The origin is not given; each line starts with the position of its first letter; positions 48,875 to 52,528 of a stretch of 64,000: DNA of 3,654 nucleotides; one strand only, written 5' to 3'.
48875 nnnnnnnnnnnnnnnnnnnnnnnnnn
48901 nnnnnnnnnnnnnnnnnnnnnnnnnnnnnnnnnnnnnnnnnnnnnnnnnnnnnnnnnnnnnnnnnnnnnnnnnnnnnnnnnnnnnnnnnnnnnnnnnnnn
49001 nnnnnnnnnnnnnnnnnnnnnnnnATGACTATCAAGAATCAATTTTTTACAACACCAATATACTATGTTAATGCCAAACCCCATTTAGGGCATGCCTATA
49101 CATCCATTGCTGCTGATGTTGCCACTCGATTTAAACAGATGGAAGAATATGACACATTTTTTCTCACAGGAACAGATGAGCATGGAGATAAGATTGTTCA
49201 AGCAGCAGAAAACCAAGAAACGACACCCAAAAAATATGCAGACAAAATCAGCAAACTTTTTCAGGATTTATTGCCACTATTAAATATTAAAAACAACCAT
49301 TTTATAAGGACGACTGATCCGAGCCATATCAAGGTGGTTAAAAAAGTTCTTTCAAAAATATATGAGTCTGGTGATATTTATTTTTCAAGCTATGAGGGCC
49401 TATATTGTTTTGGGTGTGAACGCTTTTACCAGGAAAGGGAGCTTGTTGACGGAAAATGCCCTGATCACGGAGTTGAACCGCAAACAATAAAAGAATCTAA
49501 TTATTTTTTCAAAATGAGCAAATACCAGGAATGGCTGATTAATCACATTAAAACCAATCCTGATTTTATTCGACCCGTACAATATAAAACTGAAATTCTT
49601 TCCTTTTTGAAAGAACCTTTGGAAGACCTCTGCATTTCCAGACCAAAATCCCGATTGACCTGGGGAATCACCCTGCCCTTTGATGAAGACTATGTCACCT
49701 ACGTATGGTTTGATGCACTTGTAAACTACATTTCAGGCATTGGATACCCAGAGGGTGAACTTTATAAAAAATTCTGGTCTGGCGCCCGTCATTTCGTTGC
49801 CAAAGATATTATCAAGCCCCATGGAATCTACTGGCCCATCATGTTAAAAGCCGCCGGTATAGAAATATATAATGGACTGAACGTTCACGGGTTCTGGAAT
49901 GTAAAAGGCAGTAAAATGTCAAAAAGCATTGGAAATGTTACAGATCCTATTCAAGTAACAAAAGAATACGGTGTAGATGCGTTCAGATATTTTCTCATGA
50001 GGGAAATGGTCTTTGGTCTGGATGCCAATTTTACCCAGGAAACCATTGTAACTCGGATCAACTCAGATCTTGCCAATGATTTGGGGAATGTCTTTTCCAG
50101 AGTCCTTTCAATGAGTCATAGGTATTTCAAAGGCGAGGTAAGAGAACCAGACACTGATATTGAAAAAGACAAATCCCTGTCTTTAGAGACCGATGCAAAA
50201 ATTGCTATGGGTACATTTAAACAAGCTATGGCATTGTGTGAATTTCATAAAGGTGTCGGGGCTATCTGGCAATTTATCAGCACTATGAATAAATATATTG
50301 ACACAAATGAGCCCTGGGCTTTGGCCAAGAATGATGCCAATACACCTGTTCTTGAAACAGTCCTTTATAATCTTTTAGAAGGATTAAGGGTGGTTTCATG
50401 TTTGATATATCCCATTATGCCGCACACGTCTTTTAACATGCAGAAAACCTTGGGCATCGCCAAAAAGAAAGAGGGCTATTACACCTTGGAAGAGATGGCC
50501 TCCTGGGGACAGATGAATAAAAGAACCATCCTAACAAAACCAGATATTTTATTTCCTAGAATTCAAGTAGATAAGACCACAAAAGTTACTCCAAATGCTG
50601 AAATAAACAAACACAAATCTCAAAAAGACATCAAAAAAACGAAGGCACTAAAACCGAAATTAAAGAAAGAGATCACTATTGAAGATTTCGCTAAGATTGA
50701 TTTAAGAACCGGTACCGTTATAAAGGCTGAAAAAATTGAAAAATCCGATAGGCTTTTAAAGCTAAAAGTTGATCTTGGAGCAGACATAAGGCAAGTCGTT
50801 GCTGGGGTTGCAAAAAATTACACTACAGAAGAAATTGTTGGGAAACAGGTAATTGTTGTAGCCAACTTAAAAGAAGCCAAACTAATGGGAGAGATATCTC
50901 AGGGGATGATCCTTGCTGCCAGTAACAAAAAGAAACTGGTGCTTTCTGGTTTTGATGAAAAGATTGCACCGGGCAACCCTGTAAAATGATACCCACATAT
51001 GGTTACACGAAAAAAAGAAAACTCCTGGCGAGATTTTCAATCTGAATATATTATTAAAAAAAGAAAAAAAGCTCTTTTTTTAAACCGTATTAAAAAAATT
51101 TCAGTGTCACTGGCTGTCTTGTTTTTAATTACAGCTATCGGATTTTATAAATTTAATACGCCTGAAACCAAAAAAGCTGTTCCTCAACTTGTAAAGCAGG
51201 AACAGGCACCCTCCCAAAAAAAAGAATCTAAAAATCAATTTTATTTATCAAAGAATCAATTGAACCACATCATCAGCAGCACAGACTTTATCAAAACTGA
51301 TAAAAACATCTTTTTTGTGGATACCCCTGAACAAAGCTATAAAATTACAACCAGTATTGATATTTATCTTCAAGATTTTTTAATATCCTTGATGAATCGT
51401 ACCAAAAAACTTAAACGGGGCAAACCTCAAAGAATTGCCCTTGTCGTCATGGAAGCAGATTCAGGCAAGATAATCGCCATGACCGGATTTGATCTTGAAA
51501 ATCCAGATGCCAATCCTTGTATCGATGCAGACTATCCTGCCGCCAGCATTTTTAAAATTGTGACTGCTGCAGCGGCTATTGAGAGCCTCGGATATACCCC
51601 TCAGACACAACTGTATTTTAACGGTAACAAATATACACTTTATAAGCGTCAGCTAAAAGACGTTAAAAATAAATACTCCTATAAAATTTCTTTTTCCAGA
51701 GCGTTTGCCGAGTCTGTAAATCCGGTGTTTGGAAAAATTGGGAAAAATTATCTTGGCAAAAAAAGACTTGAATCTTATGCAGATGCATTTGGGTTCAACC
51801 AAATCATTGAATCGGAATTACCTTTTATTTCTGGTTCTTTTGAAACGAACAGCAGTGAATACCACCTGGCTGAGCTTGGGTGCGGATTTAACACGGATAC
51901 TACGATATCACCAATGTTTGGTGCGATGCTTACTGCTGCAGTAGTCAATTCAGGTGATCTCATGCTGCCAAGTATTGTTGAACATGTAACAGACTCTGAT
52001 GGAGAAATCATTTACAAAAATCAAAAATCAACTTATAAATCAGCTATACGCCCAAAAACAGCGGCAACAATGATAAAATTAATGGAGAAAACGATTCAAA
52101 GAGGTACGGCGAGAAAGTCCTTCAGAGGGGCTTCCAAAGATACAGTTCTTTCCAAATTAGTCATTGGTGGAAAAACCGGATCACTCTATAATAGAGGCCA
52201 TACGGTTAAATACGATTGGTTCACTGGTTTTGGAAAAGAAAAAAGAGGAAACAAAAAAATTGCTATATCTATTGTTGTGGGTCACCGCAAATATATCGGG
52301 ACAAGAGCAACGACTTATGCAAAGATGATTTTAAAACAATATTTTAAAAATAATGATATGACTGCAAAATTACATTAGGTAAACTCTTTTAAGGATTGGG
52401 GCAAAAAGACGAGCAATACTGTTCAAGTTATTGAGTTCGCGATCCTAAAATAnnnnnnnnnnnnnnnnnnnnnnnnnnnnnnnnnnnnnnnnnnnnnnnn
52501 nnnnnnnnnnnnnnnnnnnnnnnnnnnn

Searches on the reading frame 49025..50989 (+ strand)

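Call 78: search_protein_families(library=pfam, proteins=[window:49025-50989:+], max_evalue=0.00001)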
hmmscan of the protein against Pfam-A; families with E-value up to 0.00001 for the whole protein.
window:49025-50989:+ (654 aa): 6 families
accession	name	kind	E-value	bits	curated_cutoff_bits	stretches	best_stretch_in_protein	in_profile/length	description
PF09334.17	tRNA-synt_1g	-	5e-100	335.4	20.1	2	151-361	175-391/391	tRNA synthetases class I (M)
PF01588.26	tRNA_bind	-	1.5e-27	95.9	27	1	560-651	1-95/96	Putative tRNA binding domain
PF00133.28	tRNA-synt_1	-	9.2e-25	87.7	22.7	2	9-219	28-245/414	tRNA synthetases class I (I, L, M and V)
PF01406.26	tRNA-synt_1e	-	2.4e-16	60.4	27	1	15-124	19-127/301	tRNA synthetases class I (C) catalytic domain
PF19303.5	Anticodon_3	-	4.5e-09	36.8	23.5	1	384-518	11-140/152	Anticodon binding domain of methionyl tRNA ligase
PF08264.19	Anticodon_1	-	3.2e-07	30.8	25.1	1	398-542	15-144/148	Anticodon-binding domain of tRNA ligase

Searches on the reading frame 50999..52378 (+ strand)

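Call 78: search_protein_families(library=pfam, proteins=[window:50999-52378:+], max_evalue=0.00001)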
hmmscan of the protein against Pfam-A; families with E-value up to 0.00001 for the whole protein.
window:50999-52378:+ (459 aa): 1 family
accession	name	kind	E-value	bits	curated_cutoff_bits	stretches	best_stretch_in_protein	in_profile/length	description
PF00905.27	Transpeptidase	-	1.4e-35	123.4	22.1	1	147-444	2-297/299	Penicillin binding protein transpeptidase domain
